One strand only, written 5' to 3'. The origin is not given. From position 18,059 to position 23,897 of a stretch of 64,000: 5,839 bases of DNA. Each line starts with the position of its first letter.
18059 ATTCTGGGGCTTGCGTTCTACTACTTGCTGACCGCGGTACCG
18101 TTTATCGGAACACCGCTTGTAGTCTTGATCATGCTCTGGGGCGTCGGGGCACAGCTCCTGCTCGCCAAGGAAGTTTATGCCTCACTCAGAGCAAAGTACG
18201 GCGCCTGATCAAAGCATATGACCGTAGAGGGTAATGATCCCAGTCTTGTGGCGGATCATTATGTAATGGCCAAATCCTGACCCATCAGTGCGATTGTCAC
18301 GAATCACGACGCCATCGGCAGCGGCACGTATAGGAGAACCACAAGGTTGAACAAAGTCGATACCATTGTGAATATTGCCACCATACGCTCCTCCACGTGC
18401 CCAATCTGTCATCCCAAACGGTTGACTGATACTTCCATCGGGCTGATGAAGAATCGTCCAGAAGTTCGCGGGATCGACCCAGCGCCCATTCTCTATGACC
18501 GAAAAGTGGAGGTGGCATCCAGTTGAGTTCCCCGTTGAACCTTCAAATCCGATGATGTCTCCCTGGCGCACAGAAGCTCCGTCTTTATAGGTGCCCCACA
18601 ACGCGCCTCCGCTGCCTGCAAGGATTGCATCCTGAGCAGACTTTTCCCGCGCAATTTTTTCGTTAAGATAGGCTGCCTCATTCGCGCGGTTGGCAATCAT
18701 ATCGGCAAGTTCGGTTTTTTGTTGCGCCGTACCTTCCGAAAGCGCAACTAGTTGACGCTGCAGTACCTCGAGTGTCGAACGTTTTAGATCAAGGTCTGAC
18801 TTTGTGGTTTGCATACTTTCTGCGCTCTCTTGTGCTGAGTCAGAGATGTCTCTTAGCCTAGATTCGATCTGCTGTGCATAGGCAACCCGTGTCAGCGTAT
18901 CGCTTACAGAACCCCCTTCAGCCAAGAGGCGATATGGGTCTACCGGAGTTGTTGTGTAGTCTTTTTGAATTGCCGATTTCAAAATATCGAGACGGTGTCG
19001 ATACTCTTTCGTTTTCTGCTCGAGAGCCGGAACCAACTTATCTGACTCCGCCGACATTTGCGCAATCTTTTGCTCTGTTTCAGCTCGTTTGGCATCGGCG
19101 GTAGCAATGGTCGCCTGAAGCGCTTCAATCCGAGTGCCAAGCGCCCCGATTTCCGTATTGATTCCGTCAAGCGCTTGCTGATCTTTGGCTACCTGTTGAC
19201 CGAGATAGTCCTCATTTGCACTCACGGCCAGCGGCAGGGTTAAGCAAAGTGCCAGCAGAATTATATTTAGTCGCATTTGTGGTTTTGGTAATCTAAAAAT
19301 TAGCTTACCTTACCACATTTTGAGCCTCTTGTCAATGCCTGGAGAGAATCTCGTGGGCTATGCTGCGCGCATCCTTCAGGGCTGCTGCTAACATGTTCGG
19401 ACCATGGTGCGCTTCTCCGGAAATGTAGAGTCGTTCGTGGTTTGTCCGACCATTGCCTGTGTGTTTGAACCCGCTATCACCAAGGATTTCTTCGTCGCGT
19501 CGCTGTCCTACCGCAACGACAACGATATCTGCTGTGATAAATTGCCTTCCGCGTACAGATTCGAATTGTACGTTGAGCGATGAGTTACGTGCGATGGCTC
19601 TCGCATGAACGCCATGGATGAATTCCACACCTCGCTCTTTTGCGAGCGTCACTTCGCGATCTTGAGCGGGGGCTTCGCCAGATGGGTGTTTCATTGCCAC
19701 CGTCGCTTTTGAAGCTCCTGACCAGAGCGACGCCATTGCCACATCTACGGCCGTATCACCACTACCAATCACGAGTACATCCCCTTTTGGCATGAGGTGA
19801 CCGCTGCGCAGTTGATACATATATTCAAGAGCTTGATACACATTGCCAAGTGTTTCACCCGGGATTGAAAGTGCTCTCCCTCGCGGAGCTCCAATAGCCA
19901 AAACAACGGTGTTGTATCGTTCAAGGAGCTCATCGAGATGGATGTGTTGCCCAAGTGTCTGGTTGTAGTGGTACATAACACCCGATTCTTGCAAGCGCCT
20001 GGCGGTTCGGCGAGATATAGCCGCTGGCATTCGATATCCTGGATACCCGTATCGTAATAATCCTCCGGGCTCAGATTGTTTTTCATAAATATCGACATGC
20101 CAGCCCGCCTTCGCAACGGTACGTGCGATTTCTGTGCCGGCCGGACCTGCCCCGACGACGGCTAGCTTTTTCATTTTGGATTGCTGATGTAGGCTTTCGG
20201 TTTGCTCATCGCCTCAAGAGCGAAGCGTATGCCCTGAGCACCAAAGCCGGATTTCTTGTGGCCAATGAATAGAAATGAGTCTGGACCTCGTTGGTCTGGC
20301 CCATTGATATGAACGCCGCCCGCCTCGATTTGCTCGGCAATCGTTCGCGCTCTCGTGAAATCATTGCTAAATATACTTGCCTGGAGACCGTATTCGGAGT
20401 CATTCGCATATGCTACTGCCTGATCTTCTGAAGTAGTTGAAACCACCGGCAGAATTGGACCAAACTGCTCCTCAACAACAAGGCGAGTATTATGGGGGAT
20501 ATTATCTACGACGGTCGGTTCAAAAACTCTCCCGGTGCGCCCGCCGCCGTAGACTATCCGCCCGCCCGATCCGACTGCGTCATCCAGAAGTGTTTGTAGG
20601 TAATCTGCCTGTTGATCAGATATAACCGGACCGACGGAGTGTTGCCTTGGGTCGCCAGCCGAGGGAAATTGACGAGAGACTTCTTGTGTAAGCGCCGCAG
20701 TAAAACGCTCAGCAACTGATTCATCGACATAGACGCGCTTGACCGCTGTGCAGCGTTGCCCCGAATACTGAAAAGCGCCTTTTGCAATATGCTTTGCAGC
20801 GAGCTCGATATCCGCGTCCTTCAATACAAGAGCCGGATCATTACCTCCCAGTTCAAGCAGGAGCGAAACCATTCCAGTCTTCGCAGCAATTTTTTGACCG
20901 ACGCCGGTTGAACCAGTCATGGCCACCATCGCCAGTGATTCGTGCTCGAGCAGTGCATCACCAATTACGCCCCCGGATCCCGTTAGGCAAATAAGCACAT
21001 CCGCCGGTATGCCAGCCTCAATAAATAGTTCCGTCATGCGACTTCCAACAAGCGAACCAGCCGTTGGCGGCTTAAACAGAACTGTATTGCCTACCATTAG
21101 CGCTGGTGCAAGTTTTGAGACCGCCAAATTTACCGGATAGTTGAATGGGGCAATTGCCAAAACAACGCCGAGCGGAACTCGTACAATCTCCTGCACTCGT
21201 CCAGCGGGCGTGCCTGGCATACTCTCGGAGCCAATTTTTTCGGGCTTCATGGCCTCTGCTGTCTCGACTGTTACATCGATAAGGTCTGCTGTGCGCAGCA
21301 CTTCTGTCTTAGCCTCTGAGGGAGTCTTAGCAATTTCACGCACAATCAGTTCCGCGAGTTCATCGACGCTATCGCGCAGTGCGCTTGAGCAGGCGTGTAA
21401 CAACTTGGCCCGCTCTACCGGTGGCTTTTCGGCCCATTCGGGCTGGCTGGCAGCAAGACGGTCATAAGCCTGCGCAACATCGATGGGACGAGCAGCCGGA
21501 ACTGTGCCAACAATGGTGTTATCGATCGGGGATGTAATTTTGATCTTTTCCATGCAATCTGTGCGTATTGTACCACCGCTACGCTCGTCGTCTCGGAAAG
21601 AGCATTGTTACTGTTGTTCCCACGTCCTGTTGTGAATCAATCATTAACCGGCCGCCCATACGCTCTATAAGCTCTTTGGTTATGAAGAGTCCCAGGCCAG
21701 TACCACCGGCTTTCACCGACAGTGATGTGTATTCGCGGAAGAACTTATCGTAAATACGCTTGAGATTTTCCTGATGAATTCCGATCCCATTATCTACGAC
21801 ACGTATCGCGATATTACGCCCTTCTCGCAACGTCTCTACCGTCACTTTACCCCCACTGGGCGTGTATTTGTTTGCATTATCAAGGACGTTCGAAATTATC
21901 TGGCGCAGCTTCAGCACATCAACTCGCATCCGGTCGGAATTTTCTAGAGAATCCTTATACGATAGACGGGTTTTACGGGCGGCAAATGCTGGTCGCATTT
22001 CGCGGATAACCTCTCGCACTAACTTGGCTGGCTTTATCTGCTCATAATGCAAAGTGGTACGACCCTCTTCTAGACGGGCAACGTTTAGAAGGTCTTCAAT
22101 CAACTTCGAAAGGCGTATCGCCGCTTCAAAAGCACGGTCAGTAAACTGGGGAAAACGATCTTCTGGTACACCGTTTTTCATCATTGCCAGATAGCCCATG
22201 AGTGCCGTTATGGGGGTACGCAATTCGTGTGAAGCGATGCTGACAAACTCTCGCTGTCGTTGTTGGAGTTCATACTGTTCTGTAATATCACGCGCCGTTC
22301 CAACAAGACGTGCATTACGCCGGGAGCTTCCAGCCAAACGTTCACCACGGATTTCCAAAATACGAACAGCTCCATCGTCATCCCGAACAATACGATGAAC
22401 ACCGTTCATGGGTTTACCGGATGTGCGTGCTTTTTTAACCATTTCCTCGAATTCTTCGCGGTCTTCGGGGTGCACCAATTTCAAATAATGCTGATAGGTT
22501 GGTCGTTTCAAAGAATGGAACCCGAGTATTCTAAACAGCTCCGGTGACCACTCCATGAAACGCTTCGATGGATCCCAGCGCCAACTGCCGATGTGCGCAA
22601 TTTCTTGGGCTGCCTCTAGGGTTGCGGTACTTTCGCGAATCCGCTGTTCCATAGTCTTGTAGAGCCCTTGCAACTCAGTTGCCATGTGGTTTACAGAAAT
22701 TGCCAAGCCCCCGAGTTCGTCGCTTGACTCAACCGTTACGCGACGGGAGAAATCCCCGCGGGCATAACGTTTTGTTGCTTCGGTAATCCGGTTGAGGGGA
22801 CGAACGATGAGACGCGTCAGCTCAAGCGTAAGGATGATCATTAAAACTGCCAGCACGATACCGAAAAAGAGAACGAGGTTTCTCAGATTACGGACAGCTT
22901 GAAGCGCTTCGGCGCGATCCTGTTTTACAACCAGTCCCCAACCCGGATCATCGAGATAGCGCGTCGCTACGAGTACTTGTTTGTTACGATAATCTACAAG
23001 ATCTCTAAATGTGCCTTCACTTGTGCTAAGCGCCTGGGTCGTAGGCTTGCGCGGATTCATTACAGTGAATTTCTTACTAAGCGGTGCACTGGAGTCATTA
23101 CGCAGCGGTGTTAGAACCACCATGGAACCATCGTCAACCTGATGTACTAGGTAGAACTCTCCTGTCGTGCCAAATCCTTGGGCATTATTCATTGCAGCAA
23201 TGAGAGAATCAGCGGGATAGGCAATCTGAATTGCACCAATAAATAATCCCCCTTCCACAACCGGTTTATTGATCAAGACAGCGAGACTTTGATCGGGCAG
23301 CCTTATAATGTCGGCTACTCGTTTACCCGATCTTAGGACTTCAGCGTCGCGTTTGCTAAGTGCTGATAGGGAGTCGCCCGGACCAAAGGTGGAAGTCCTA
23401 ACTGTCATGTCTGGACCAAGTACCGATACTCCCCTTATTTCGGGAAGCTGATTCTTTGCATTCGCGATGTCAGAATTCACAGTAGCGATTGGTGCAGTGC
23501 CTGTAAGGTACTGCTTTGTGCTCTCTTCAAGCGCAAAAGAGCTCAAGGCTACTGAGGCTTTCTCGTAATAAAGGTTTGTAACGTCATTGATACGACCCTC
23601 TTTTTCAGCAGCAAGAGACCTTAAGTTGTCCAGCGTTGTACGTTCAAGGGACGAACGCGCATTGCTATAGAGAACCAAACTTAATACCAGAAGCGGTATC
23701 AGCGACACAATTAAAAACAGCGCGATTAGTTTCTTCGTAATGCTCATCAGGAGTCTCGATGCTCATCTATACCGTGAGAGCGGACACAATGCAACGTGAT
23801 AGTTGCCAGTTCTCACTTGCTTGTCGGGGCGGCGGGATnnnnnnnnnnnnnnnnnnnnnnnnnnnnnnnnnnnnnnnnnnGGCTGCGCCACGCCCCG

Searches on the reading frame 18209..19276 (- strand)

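Call 14: search_protein_families(library=pfam, proteins=[window:18209-19276:-], max_evalue=0.001)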
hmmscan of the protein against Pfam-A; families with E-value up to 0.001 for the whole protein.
window:18209-19276:- (355 aa): 2 families
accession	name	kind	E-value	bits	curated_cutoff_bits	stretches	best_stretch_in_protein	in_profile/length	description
PF01551.29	Peptidase_M23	-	1.2e-23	83.5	28.7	2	302-354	2-52/96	Peptidase family M23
PF16326.10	ABC_tran_CTD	-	7e-05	23.4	32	1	31-92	5-64/69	ABC transporter C-terminal domain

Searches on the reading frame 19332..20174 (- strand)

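Call 14: search_protein_families(library=pfam, proteins=[window:19332-20174:-], max_evalue=0.001)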
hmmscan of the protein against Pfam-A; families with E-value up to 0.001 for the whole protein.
window:19332-20174:- (280 aa): 8 families
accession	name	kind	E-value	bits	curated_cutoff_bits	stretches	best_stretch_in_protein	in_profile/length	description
PF07992.20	Pyr_redox_2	-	2.3e-23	83.5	26.1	1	3-266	2-288/291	Pyridine nucleotide-disulphide oxidoreductase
PF13738.12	Pyr_redox_3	-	5.3e-11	42.7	30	1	89-244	127-287/305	Pyridine nucleotide-disulphide oxidoreductase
PF00070.33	Pyr_redox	-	2.4e-09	38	22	0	3-74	1-63/82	Pyridine nucleotide-disulphide oxidoreductase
PF13450.12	NAD_binding_8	-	2.1e-06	28.3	21.9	1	6-40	1-35/68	NAD(P)-binding Rossmann-like domain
PF01266.30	DAO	-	3.8e-05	23.8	27.9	0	4-224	2-204/353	FAD dependent oxidoreductase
PF03486.20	HI0933_like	-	8.2e-05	22.6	50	0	3-37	2-36/244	HI0933-like protein Rossmann domain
PF01946.23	Thi4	-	0.00029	20.6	26.2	1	4-71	20-87/235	Thi4 family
PF13434.12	Lys_Orn_oxgnase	-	0.00082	19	21.3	0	110-167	170-224/339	L-lysine 6-monooxygenase/L-ornithine 5-monooxygenase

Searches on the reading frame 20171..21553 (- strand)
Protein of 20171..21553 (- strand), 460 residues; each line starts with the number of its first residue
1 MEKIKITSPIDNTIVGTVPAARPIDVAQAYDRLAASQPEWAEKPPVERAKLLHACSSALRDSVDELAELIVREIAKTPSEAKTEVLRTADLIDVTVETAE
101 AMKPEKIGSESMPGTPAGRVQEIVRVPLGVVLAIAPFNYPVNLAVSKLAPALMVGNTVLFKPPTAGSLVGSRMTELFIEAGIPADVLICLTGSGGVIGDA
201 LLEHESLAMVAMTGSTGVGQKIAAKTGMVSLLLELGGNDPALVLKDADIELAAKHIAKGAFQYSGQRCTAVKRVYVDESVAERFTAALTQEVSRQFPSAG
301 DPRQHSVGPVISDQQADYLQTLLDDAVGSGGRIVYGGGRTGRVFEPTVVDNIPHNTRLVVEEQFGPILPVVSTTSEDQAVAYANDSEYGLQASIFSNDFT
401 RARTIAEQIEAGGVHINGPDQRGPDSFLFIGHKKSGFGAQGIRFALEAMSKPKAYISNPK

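Call 63: search_protein_families(library=pfam, proteins=[window:20171-21553:-], max_evalue=0.00001)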
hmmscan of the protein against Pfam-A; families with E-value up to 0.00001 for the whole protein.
window:20171-21553:- (460 aa): 1 family
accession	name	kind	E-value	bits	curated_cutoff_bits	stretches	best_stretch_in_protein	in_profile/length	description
PF00171.27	Aldedh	-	2.5e-134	448.7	23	1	2-453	7-459/461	Aldehyde dehydrogenase family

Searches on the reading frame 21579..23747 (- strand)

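Call 63: search_protein_families(library=pfam, proteins=[window:21579-23747:-], max_evalue=0.00001)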
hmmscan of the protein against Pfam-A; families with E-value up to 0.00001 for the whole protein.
window:21579-23747:- (722 aa): 5 families
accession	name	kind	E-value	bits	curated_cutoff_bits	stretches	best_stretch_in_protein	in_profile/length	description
PF02518.31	HATPase_c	-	1.7e-27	96.5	26.4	1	610-720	2-110/111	Histidine kinase-, DNA gyrase B-, and HSP90-like ATPase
PF00512.31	HisKA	-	3.5e-18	65.8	26.9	1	498-562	2-66/66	His Kinase A (phospho-acceptor) domain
PF00672.30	HAMP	-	7.2e-16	58.7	25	1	310-360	2-52/53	HAMP domain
PF08447.18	PAS_3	-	1.4e-10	41.7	25.6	1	398-485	2-89/89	PAS fold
PF00989.32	PAS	-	3.6e-08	33.8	22.6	1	377-488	3-113/113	PAS fold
